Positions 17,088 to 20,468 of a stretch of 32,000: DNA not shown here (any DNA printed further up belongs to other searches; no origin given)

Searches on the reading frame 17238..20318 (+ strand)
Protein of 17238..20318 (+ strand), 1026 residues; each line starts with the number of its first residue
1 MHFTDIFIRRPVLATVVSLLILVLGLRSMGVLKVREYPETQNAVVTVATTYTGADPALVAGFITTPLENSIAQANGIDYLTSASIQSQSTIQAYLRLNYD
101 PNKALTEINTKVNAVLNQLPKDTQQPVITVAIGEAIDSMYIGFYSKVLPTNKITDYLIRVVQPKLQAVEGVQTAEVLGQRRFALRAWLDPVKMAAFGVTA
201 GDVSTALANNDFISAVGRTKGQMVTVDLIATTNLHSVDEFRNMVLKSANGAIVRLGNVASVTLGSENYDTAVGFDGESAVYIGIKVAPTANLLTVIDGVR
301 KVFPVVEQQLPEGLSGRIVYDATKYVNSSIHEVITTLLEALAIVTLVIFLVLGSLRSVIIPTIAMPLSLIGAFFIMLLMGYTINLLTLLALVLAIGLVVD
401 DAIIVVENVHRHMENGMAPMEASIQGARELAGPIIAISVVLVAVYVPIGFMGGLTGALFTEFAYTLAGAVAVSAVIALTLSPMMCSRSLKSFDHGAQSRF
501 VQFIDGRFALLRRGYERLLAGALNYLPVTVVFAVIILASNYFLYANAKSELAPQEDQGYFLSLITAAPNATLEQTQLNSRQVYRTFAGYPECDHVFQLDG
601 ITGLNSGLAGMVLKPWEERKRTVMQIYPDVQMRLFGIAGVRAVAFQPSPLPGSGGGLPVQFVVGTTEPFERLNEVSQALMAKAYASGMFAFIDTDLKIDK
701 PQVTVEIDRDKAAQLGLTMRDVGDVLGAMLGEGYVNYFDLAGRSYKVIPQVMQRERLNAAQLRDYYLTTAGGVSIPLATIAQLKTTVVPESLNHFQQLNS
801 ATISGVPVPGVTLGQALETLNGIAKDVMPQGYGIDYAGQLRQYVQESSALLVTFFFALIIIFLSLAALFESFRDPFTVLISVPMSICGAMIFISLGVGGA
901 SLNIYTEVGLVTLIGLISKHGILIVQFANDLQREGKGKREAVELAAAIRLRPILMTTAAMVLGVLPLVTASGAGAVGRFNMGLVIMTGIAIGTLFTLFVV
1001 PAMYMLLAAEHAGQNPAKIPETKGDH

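Call 21: find_encoding_contigs(protein=window:17238-20318:+, flank=2000, max_places=6)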
Protein window:17238-20318:+ (1026 aa): 2 contigs read that carry it; 1 place shown.
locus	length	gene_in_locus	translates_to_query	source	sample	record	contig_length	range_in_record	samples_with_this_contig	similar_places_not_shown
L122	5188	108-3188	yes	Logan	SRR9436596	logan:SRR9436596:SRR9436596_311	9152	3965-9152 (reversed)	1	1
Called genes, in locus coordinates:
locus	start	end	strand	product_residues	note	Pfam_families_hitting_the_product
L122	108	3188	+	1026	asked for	PF00873:ACR_tran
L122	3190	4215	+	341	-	-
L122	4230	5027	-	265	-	PF09339:HTH_IclR, PF01614:IclR_C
